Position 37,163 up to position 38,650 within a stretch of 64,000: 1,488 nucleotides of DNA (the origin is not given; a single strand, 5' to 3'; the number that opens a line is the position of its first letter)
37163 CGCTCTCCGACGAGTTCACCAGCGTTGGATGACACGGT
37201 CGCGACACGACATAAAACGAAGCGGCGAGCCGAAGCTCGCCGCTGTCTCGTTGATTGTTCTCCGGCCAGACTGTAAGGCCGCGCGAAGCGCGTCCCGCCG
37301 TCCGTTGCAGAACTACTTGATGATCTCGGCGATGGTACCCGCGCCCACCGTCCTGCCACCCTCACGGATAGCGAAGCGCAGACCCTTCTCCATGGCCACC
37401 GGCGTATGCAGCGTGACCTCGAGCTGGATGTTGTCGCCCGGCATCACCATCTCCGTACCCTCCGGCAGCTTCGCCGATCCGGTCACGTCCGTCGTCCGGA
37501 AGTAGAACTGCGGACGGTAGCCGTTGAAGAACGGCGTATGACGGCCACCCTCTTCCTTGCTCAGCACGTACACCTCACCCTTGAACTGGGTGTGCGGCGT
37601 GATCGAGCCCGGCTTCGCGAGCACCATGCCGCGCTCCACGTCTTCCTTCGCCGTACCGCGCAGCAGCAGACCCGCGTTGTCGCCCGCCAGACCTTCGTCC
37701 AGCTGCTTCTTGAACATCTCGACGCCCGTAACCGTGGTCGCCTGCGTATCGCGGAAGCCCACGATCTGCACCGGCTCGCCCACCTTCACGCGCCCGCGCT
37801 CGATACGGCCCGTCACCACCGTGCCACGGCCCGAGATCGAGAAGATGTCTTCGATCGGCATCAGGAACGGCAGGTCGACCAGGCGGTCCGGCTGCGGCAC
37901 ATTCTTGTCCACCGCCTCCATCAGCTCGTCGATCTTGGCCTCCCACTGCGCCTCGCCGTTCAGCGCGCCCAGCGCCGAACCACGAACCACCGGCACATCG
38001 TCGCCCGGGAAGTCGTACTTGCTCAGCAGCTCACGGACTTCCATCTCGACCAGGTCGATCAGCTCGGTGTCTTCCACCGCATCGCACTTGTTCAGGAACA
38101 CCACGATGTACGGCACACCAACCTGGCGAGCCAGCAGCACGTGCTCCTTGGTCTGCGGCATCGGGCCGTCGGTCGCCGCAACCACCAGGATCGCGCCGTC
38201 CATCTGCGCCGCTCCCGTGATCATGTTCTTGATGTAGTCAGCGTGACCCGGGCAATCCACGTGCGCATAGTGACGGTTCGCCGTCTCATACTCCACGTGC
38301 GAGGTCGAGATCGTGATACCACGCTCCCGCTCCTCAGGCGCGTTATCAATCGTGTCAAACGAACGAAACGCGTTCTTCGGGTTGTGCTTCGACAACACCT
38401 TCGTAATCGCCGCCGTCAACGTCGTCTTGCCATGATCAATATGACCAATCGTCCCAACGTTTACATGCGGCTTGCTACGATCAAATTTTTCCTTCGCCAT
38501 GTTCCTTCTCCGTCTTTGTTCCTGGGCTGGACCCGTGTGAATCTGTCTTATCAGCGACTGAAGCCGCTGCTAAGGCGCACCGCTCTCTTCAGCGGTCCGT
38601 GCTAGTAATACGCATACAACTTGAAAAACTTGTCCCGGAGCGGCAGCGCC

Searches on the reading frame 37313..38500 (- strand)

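Call 46: search_protein_families(library=pfam, proteins=[window:37313-38500:-], max_evalue=0.00001)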
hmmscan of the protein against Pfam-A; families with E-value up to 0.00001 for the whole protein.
window:37313-38500:- (395 aa): 3 families
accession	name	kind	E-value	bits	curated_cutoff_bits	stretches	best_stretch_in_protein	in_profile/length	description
PF00009.33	GTP_EFTU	-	1.2e-65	221.1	26.5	1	10-202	1-187/188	Elongation factor Tu GTP binding domain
PF03143.23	GTP_EFTU_D3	-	6.1e-39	133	27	1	299-393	1-105/106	Elongation factor Tu C-terminal domain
PF03144.31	GTP_EFTU_D2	-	6.6e-20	71.8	30.3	1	226-295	1-73/73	Elongation factor Tu domain 2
